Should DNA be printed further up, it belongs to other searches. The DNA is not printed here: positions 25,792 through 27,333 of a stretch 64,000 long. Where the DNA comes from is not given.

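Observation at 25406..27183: ATPase plus small PD-(D/E)xK-like gene cassette inserted between wbpB-like and wbpE-like genes, beside the relic of the gene it displaced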

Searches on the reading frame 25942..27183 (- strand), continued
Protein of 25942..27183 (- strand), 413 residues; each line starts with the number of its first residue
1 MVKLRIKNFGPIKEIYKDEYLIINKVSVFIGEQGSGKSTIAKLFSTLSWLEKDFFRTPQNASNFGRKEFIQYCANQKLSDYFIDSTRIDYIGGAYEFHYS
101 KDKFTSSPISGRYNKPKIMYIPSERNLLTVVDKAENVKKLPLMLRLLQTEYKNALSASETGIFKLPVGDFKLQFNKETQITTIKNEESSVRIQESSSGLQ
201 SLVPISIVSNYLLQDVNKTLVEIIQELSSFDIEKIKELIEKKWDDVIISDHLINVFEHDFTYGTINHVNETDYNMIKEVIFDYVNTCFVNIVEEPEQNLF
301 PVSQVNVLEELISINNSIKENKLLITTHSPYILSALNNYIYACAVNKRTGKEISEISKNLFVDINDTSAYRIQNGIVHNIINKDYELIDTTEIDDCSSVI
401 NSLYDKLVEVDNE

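Call 75: search_protein_families(library=padloc, proteins=[L089:7001-8287:+, L089:8278-8784:+, L087:7001-8269:+, L087:8259-8717:+, L091:7001-8224:+, L091:8227-8667:+], max_evalue=0.001)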
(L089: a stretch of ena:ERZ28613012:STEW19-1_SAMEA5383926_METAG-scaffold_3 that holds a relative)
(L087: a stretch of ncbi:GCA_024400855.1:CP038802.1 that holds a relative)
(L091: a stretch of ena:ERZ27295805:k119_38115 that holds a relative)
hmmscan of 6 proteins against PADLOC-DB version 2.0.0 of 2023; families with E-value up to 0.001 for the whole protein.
L089:7001-8287:+ (428 aa): 32 families (the best 25 are shown)
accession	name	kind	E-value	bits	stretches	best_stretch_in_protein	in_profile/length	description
PDLC04562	PDC-M29A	-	9.2e-121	401.9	1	4-425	1-409/410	-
PDLC02979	AriA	-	5.3e-15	54.1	2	5-277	4-273/373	-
PDLC04710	PDC-M56A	-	5.3e-13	46.7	2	4-137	1-119/382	-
PDLC04182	HEC-01A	-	5.6e-12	43.3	1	298-345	309-355/406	-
PDLC04033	PD-T4-4_A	-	1.5e-09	35.6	2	298-342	329-371/460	-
PDLC02980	AriA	-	3e-09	35.3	1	299-342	263-304/304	-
PDLC03878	NsnB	-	3.3e-09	35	1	5-352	3-292/345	-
PDLC02335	AbiLi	-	4.5e-08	30.5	1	6-345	52-244/326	AbiLi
PDLC00290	PtuA1|PtuA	-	4.7e-08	30.8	1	296-347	271-319/414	AAA ATPase domain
PDLC00070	GajA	-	4.8e-08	30.1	1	187-342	245-338/596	AAA ATPase domain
PDLC00086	GajA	-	4.3e-07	27.1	0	297-343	306-347/600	AAA ATPase domain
PDLC04389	PDC-M07A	-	6.4e-07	26.7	1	299-348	330-378/443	-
PDLC00064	GajA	-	1.1e-06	25.9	1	238-342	76-174/464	AAA ATPase domain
PDLC00271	PtuA1|PtuA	-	1.4e-06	26.2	0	300-347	284-328/421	AAA ATPase domain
PDLC04707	PDC-M55A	-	3.8e-06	24.1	0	296-341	305-349/421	-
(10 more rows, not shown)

L089:8278-8784:+ (168 aa): 2 families
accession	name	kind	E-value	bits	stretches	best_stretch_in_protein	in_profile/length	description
PDLC04563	PDC-M29B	-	6.3e-46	154.5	1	1-165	1-162/164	-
PDLC04564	PDC-M29B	-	3.8e-27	93.2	1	15-161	15-155/162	-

L087:7001-8269:+ (422 aa): 48 families (the best 25 are shown)
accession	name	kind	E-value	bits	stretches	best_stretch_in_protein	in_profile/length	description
PDLC04562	PDC-M29A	-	1.5e-94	315.5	1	4-417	2-407/410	-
PDLC02979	AriA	-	1.2e-16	59.4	2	4-289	4-285/373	-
PDLC04710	PDC-M56A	-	3.3e-13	47.4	1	4-136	2-120/382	-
PDLC00290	PtuA1|PtuA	-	2.3e-11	41.7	2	293-371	269-342/414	AAA ATPase domain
PDLC03878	NsnB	-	3.3e-11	41.5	2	296-365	239-306/345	-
PDLC00289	PtuA1|PtuA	-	5.5e-10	36.9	2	3-171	3-166/404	AAA ATPase domain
PDLC04182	HEC-01A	-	6.9e-10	36.5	2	4-48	5-50/406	-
PDLC02980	AriA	-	7.4e-10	37.3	0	298-341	263-304/304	-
PDLC00070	GajA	-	1.6e-09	35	1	139-342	204-339/596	AAA ATPase domain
PDLC00299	PtuA1|PtuA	-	3.6e-09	34.1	1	27-118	73-162/535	AAA ATPase domain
PDLC00309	PtuA1|PtuA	-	3.7e-08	30.8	1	1-108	1-107/413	AAA ATPase domain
PDLC00276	PtuA1|PtuA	-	5.5e-08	30.5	1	294-368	96-165/239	AAA ATPase domain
PDLC02913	ATPase_I-A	-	5.8e-08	30.3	1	28-115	73-156/508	-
PDLC00271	PtuA1|PtuA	-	6.6e-08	30.5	1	1-116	1-99/421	AAA ATPase domain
PDLC00065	GajA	-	2.1e-07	28.1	1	295-360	333-409/670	AAA ATPase domain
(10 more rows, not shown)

L087:8259-8717:+ (152 aa): 0 families

L091:7001-8224:+ (407 aa): 50 families (the best 25 are shown)
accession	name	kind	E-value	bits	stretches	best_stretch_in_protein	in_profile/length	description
PDLC04562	PDC-M29A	-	1.4e-93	312.4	1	1-406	1-407/410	-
PDLC04033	PD-T4-4_A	-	1.7e-13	48.6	1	287-388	330-429/460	-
PDLC02979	AriA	-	3e-13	48.3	2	287-328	332-373/373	-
PDLC03878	NsnB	-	8e-12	43.6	1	16-343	13-295/345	-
PDLC04710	PDC-M56A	-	9.5e-12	42.6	2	1-128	1-117/382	-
PDLC04032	PD-T4-4_A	-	1.7e-11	41.8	1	285-403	349-470/474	-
PDLC04182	HEC-01A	-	2.2e-11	41.4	1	287-332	310-355/406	-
PDLC02913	ATPase_I-A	-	7.8e-11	39.8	1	287-333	368-412/508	-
PDLC02980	AriA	-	8.4e-11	40.4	2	287-329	263-304/304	-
PDLC00290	PtuA1|PtuA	-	3.3e-10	37.9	1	282-339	269-325/414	AAA ATPase domain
PDLC00299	PtuA1|PtuA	-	5.6e-10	36.8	1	287-332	382-425/535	AAA ATPase domain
PDLC00283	PtuA1|PtuA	-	1.1e-09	35.9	1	287-333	302-349/448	AAA ATPase domain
PDLC00271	PtuA1|PtuA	-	2.5e-09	35.2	1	287-353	283-344/421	AAA ATPase domain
PDLC00276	PtuA1|PtuA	-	5.6e-09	33.7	1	281-340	94-152/239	AAA ATPase domain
PDLC00273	PtuA1|PtuA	-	7e-08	29.9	1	281-354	223-294/375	AAA ATPase domain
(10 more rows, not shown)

L091:8227-8667:+ (146 aa): 1 family
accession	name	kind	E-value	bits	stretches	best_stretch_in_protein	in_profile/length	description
PDLC04563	PDC-M29B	-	9.2e-07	27.1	1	17-99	29-121/164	-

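Call 76: search_dna_similar(query=window:25942-27183:-, collection=plasmids, mode=protein, max_evalue=1e-20, max_rows=12)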
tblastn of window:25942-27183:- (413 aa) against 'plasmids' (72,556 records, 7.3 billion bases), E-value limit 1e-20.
Records with a match: 1; places in all: 1; records where one place covers at least 80% of the query: 1.
Best place of each record, by identity: <60% 1.
By first word of the organism name: Persicobacter 1.
By predicted mobility (MOB-suite, as given by PLSDB): non-mobilizable 1.
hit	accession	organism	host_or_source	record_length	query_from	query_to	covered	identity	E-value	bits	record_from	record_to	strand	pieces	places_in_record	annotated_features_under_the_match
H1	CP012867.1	Persicobacter sp. JZB09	cell culture,soil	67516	1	411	100%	30.9%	8e-51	191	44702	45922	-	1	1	record has no annotation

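Call 77: search_dna_similar(query=window:25942-27183:-, collection=phages, mode=protein, max_evalue=1e-20, max_rows=12)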
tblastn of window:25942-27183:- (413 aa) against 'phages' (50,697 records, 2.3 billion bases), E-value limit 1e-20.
Records with a match: 1; places in all: 1; records where one place covers at least 80% of the query: 1.
Best place of each record, by identity: <60% 1.
By first word of the organism name: Microcystis 1.
By host as written in the record: Cyanobacteria 1.
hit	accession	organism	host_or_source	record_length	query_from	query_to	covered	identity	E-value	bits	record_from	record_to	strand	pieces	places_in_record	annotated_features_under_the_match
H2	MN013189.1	Microcystis phage Mic1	Cyanobacteria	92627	1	348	84%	36.3%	2e-52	194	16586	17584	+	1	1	ATP-binding protein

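Call 78: get_annotated_region(hit=H2, flank=2500)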
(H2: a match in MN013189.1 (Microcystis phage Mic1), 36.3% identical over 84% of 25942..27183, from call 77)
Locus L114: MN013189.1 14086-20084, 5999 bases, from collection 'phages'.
description: Microcystis phage Mic1, complete genome.
organism: Microcystis phage Mic1 (NCBI taxid 2587456)
taxonomy: Viruses; Duplodnaviria; Heunggongvirae; Uroviricota; Caudoviricetes
host: Cyanobacteria; source: Water samples; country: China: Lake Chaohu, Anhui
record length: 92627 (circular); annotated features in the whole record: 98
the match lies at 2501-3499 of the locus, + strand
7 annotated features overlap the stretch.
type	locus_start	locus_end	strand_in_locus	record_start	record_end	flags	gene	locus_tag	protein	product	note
CDS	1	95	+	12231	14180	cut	-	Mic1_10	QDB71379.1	DNA primase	Primase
CDS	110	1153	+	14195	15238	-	-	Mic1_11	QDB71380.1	hypothetical protein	-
CDS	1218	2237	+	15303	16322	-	-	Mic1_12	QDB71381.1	RNA ligase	-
CDS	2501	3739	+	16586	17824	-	-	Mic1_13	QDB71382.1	ATP-binding protein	-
CDS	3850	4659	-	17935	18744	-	-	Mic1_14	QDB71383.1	DNA adenine methylase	-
CDS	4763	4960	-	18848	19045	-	-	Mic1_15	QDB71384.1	hypothetical protein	-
CDS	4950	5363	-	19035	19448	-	-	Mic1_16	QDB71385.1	receptor-binding protein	-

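Call 92: find_encoding_contigs(protein=P0139, flank=6000, max_places=1)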
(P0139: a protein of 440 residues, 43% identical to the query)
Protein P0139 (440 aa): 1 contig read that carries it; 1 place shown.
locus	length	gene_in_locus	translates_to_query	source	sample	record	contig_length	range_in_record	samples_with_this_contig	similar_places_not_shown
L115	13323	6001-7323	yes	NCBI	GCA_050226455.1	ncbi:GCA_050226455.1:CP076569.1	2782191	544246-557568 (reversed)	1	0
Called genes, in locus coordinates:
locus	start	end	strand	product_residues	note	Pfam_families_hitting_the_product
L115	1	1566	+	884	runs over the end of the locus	PF01624:MutS_I, PF05188:MutS_II, PF05192:MutS_III, PF05190:MutS_IV, PF00488:MutS_V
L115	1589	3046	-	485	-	PF03572:Peptidase_S41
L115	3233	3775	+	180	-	PF00300:His_Phos_1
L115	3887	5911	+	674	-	PF17391:Urocanase_N, PF01175:Urocanase, PF17392:Urocanase_C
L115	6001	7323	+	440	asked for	PF13175:AAA_15 (weak), PF13304:AAA_21 (weak), PF13175:AAA_15 (weak)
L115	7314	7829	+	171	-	-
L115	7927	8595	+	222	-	PF03548:LolA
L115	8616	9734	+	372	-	PF12844:HTH_19, PF13413:HTH_25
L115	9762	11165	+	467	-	PF00919:UPF0004, PF04055:Radical_SAM, PF18693:TRAM_2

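Call 93: find_encoding_contigs(protein=P0134, flank=6000, max_places=1)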
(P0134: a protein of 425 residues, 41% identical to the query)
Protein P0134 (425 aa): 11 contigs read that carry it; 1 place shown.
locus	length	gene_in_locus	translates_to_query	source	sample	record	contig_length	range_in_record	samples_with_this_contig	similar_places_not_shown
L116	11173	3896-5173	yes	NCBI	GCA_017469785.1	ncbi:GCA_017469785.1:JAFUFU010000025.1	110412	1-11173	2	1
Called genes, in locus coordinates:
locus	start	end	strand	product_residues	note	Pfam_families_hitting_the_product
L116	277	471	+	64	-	-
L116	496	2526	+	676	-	-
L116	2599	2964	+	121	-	-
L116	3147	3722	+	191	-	-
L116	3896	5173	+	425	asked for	PF13304:AAA_21 (weak), PF13175:AAA_15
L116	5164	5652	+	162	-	-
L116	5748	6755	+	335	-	PF02169:LPP20 (weak)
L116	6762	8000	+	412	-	PF03781:FGE-sulfatase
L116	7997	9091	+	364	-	-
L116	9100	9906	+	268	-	PF00520:Ion_trans, PF07885:Ion_trans_2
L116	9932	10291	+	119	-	-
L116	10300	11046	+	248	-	PF01790:LGT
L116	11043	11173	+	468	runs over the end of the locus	PF04055:Radical_SAM, PF13353:Fer4_12 (faint)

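Call 94: find_encoding_contigs(protein=P0124, flank=6000, max_places=1)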
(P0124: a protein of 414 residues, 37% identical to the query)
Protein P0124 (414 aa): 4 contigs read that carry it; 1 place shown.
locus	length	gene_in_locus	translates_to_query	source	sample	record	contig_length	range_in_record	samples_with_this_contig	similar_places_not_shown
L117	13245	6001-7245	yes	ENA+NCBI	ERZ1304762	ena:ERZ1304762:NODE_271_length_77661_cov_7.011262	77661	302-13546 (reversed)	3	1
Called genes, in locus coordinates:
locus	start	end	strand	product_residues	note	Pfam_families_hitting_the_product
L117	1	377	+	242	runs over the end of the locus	PF09359:VTC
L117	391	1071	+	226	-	PF16316:DUF4956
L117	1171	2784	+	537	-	PF22461:SLBB_2 (faint), PF10531:SLBB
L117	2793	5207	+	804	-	PF02706:Wzz, PF13807:GNVR, PF01656:CbiA (weak), PF10609:ParA, PF13614:AAA_31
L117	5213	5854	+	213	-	PF19567:CpsB_CapC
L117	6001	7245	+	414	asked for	PF13175:AAA_15 (weak), PF13304:AAA_21 (weak)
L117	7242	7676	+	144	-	-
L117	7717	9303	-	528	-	PF14052:Caps_assemb_Wzi (weak)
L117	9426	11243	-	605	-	PF12804:NTP_transf_3, PF00266:Aminotran_5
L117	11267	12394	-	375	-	PF02776:TPP_enzyme_N, PF02775:TPP_enzyme_C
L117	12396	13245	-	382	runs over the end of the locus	?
